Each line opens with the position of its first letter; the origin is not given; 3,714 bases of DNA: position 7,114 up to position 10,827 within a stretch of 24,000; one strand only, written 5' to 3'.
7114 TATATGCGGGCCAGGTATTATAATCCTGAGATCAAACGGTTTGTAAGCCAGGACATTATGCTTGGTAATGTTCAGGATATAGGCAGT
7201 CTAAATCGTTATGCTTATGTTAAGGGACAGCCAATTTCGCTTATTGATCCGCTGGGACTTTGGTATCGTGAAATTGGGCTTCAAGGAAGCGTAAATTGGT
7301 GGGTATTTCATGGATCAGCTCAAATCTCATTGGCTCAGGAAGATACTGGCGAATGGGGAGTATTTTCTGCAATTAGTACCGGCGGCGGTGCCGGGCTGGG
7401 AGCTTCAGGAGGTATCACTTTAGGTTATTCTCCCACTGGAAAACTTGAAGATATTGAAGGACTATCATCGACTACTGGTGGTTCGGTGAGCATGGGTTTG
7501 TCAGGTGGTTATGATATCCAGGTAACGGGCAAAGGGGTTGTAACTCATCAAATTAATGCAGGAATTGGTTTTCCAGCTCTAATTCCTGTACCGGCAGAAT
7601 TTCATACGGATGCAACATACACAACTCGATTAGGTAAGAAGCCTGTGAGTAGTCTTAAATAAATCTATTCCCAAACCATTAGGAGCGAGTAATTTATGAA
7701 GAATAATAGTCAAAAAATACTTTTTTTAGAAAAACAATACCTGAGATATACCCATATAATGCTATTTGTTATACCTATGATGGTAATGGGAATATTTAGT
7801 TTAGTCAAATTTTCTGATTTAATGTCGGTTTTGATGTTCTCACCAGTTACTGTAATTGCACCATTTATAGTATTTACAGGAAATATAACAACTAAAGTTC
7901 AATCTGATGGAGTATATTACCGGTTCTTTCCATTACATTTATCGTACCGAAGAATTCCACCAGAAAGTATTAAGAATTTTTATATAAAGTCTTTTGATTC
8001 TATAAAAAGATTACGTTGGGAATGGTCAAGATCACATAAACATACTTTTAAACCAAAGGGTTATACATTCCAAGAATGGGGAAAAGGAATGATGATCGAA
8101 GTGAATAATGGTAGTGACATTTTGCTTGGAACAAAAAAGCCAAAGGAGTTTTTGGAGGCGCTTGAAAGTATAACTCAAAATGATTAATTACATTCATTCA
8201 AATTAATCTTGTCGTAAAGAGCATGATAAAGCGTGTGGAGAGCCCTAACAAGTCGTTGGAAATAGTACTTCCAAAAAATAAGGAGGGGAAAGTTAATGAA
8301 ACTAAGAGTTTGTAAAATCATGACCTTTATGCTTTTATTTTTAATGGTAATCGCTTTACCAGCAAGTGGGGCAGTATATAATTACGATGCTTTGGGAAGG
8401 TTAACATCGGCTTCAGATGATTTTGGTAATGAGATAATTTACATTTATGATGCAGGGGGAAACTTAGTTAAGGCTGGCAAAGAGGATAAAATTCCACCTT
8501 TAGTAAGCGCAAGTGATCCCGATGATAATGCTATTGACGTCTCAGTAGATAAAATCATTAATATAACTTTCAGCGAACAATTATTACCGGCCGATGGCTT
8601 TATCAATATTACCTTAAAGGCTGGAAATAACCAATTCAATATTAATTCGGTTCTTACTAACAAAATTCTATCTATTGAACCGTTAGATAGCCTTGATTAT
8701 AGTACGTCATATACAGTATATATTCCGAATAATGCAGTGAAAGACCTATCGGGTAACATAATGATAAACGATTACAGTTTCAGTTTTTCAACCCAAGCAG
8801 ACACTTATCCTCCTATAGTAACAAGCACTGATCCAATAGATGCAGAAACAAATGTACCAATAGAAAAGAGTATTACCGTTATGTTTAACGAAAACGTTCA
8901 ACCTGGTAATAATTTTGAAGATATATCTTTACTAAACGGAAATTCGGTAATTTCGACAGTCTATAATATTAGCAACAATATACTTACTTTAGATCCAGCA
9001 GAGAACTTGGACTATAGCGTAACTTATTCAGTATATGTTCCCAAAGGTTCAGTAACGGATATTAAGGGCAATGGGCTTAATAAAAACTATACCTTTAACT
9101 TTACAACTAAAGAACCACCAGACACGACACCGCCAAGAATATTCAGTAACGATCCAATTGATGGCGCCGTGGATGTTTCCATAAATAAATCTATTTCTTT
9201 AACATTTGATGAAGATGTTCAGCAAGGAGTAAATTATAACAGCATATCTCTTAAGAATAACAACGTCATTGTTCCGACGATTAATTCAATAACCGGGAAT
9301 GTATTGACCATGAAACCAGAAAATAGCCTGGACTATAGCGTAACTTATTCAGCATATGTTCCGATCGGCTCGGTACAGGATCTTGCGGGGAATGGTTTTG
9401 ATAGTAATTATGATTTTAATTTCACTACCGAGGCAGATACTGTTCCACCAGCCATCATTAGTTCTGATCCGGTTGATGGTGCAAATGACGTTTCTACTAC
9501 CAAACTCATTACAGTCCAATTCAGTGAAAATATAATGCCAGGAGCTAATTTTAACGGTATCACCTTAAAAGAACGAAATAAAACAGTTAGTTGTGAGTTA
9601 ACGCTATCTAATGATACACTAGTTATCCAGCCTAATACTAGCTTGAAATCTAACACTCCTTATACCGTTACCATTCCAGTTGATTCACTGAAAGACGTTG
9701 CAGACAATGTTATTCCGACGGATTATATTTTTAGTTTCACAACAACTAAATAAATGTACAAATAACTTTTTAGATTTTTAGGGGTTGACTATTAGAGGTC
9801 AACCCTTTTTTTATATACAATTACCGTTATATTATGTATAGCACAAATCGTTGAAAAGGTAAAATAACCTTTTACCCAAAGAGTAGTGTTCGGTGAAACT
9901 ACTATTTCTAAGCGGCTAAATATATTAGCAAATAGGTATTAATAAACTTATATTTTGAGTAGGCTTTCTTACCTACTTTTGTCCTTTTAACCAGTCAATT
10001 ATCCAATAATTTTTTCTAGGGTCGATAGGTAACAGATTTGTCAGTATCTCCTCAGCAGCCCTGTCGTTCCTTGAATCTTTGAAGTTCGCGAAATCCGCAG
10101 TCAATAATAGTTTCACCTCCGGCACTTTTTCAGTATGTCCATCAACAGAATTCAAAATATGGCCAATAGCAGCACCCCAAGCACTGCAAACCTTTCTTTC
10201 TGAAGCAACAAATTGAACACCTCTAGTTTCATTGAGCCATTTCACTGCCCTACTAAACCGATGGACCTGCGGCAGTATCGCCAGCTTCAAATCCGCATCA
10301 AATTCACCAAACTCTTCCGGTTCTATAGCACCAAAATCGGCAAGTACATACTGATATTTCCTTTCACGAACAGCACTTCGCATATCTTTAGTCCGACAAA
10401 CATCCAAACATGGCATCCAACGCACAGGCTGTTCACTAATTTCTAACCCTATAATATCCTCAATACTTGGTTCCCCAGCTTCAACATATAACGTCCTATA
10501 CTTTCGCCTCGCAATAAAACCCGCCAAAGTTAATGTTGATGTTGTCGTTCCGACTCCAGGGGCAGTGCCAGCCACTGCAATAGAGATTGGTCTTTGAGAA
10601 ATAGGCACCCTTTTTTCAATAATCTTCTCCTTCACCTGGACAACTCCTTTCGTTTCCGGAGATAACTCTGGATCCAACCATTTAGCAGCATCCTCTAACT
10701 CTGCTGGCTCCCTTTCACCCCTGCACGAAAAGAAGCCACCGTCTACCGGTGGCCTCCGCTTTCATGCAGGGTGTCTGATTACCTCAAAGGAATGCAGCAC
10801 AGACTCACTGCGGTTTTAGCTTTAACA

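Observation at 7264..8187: Unrecognised Gly-rich Rhs C-terminal toxin domain paired with a 2-TM immunity candidate, possibly a membrane-targeting effector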

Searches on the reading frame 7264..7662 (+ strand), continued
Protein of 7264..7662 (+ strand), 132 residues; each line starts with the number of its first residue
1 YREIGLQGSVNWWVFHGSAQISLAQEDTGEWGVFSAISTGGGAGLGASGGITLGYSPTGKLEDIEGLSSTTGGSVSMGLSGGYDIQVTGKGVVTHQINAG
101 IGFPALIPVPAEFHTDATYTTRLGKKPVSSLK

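Call 114: fold_search(model_id=the predicted structure, library=viral)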
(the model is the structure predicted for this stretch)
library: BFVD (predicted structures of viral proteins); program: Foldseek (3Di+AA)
matches with E <= 10: 598; with E <= 0.001: 0
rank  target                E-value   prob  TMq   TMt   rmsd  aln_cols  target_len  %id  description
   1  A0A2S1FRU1            8.1e-03  0.54  0.20  0.12  11.1       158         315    4  (no name in the UniProt tables at hand)
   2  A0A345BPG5            3.7e-02  0.54  0.23  0.10  12.6       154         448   11  (no name in the UniProt tables at hand)
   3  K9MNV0                4.1e-02  0.51  0.21  0.11  10.8       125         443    8  Fiber [Bovine adenovirus 6]
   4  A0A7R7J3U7            6.1e-02  0.20  0.17  0.10  14.1       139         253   11  (no name in the UniProt tables at hand)
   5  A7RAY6                7.8e-02  0.18  0.19  0.05  11.7       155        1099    6  (no name in the UniProt tables at hand)
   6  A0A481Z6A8            8.2e-02  0.60  0.33  0.31   8.9       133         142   13  Uncharacterized protein [Pithovirus LCPAC302]
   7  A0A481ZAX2            8.2e-02  0.18  0.18  0.15  10.8       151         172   11  Uncharacterized protein [Pithovirus LCPAC304]
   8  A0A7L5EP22            8.7e-02  0.23  0.20  0.08  12.1       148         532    5  Sigma 1 [Phocid orthoreovirus 1]
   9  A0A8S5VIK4            9.1e-02  0.75  0.28  0.13  10.7       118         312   13  Tail needle protein [Podoviridae sp. ct9H612]
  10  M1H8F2                9.6e-02  0.15  0.18  0.07  14.0       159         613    6  (no name in the UniProt tables at hand)
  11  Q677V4                1.0e-01  1.00  0.55  0.60   5.4       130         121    9  Uncharacterized protein [lymphocystis disease virus-China]
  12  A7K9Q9                1.0e-01  0.10  0.16  0.04  11.8       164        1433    5  Uncharacterized protein Z649L [Chlorovirus heliozoae]
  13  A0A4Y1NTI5            1.4e-01  0.20  0.21  0.12  10.2       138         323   14  (no name in the UniProt tables at hand)
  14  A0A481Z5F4            1.4e-01  0.15  0.18  0.06  11.5       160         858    8  Collagen triple helix repeat protein [Pithovirus LCPAC202]
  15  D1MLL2                1.5e-01  0.15  0.18  0.09  11.6       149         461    8  Sigma 1 protein [Mammalian orthoreovirus 2]
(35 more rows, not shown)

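Call 117: find_encoding_contigs(protein=P0014, flank=3000, max_places=2)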
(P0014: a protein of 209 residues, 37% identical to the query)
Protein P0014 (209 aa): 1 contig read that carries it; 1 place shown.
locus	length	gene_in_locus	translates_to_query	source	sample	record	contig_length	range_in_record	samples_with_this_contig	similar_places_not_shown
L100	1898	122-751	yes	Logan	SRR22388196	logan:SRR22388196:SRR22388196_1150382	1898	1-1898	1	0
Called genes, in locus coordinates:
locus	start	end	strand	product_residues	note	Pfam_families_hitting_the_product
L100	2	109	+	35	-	?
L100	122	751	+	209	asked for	-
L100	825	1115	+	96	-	-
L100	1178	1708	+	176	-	-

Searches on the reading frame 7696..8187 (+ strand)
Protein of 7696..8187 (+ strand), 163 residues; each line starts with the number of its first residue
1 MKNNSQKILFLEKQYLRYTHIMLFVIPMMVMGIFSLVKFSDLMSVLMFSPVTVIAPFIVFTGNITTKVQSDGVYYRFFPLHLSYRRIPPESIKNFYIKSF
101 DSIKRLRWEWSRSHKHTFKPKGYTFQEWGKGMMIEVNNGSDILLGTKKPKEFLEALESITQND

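Call 8: search_protein_families(library=pfam, proteins=[window:7696-8187:+], max_evalue=1)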
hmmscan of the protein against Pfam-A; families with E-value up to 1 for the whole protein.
window:7696-8187:+ (163 aa): 1 family
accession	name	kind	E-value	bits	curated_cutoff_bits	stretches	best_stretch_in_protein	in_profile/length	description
PF19638.4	DUF6141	-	7.3e-06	26.3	27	1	39-108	51-120/164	Family of unknown function (DUF6141)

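Call 10: search_protein_families(library=ncbifam, proteins=[window:7696-8187:+], max_evalue=1)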
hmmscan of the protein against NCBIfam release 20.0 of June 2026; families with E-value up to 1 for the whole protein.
window:7696-8187:+ (163 aa): 0 families

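Call 12: find_homologous_proteins(query=window:7696-8187:+, max_evalue=0.01)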
Query window:7696-8187:+ (163 aa): 1 proteins with E <= 0.01 among 5 candidates.
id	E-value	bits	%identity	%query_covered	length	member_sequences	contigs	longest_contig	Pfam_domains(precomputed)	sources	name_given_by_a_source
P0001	2.5e-104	364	100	100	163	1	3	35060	PF19638.4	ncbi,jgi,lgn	-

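Call 13: find_encoding_contigs(protein=P0001, flank=10000, max_places=6)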
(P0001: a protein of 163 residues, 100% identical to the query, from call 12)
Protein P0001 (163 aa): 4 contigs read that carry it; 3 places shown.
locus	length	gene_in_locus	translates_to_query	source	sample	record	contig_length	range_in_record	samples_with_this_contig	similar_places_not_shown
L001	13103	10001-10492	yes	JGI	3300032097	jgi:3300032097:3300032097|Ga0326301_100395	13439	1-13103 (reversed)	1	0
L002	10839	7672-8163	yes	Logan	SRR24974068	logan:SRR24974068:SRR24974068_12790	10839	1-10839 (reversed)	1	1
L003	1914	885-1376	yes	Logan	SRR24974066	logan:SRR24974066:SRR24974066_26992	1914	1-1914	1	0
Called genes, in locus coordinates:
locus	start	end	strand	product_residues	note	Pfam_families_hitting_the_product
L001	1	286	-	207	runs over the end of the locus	?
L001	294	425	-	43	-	-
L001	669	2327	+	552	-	PF01609:DDE_Tnp_1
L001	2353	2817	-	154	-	PF04647:AgrB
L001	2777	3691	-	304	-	PF14689:SPOB_a (weak), PF14501:HATPase_c_5, PF02518:HATPase_c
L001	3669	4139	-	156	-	-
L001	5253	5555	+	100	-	-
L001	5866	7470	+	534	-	PF20148:DUF6531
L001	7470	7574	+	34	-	-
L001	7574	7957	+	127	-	-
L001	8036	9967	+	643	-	PF05593:RHS_repeat, PF25023:TEN_YD-shell, PF05593:RHS_repeat, PF25023:TEN_YD-shell, PF05593:RHS_repeat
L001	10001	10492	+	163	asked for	PF19638:DUF6141 (weak)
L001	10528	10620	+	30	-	-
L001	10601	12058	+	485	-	PF05593:RHS_repeat (weak), PF04234:CopC (faint), PF13205:Big_5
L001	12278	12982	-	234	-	-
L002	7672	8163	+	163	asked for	PF19638:DUF6141 (weak)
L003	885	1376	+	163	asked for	PF19638:DUF6141 (weak)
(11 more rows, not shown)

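Call 42: search_solved_structures(query=window:7696-8187:+, max_evalue=10)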
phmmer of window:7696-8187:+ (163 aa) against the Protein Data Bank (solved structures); distinct sequences matched with E-value up to 10: 6.
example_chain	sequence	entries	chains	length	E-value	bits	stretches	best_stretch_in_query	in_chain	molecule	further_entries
5xcs_A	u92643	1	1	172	0.72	12.9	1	72-142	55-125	VH-SARAH(Y35C) chimera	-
7km6_H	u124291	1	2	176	0.72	12.9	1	72-142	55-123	5G7 human monoclonal FAB heavy chain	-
7lk4_B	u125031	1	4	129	1.2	12.2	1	93-143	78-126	7D10 antibody VH fragment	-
6vkt_A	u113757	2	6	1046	5.2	10.1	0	8-55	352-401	Efflux pump membrane transporter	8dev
6vks_A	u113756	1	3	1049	5.3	10.1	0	8-55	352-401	Efflux pump membrane transporter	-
8deu_A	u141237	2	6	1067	5.4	10.1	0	8-55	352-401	Efflux pump membrane transporter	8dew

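Call 63: predict_structure(protein=window:7696-8187:+)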
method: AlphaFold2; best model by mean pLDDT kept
length: 163 residues; sequences in the alignment: 1
mean_pLDDT: 44.5   pTM: 0.28
mean pLDDT of the five models: 44.5, 43.3, 42.4, 39.8, 34.1
residues with pLDDT >= 90: 0; 70-90: 24; 50-70: 25; < 50: 114
segments of 3 or more residues with pLDDT < 50: 54-56, 58-163
pLDDT, mean of each block of 10 residues (from residue 1): 64 73 75 64 52 47 34 27 30 31 33 33 34 35 40 44 32
secondary structure, 60 per line:
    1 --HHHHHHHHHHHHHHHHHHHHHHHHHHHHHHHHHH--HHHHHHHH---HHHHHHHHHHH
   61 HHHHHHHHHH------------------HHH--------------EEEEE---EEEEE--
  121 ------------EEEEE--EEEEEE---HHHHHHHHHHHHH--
elements in order: H3-36 H39-46 H50-70 E106-110 E114-118 E133-137 E140-145 H149-161

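Call 107: search_solved_structures(query=A5, max_evalue=10)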
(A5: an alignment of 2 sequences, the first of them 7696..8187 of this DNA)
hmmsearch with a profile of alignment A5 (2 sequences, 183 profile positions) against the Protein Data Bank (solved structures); distinct sequences matched with E-value up to 10: 1.
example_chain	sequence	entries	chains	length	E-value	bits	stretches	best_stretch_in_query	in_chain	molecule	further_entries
8gqy_A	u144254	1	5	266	0.2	14.7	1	11-105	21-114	Motility protein A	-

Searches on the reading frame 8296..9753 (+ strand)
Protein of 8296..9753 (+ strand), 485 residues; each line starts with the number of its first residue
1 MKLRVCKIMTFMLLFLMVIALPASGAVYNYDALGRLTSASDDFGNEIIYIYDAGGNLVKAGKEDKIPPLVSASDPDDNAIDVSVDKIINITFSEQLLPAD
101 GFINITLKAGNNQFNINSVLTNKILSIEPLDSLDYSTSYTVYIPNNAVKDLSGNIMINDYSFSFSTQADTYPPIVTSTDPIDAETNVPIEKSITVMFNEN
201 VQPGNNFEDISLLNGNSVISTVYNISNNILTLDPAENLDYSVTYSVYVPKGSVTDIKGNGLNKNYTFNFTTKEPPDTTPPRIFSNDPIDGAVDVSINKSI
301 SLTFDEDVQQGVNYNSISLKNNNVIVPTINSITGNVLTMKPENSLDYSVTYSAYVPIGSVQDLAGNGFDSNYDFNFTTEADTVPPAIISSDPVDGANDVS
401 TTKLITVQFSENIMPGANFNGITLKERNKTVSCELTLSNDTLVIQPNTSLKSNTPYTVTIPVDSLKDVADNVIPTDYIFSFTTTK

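Call 8: search_protein_families(library=pfam, proteins=[window:8296-9753:+], max_evalue=1)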
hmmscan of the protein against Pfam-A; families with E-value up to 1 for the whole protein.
window:8296-9753:+ (485 aa): 4 families
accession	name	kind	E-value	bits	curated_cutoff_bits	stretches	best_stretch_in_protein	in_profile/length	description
PF13205.12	Big_5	-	2.1e-85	282.8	23.6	4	169-271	1-105/105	Bacterial Ig-like domain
PF04234.18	CopC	-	1.8e-10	42.2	23.3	1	387-459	4-73/92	CopC domain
PF05593.20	RHS_repeat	-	1.2e-06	29.2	22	1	30-60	1-31/38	RHS Repeat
PF24514.1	SpaA_4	-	0.018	16.3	27.3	0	161-236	13-92/107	Prealbumin-like fold domain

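Call 10: search_protein_families(library=ncbifam, proteins=[window:8296-9753:+], max_evalue=1)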
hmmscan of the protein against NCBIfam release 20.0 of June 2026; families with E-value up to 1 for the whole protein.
window:8296-9753:+ (485 aa): 3 families
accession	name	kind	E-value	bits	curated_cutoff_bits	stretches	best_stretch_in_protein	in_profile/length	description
NF033814.1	copper_CopC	equivalog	9.3e-10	38.9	95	1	386-459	13-87/107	copper homeostasis periplasmic binding protein CopC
TIGR01643.1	YD_repeat_2x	repeat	0.0063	17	15.8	1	30-58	1-29/42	YD repeat-containing protein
NF010215.0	PRK13678.1-2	equivalog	0.031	14.6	86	0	134-164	37-67/101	hypothetical protein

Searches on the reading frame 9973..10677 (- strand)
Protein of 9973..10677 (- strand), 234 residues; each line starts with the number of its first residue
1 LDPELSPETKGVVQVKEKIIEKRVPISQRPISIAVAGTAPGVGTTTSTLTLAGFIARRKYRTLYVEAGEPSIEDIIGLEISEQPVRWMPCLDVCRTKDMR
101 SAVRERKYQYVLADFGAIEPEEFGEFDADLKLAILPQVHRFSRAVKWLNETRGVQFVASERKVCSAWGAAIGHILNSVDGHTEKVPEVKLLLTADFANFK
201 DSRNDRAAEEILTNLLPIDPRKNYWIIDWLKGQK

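Call 68: search_protein_families(library=pfam, proteins=[window:9973-10677:-], max_evalue=0.001)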
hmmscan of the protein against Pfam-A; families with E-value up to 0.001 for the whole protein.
window:9973-10677:- (234 aa): 1 family
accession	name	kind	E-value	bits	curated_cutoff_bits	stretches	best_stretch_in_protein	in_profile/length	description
PF01656.29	CbiA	-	0.00038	20.9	25.4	1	33-116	1-54/125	CobQ/CobB/MinD/ParA nucleotide binding domain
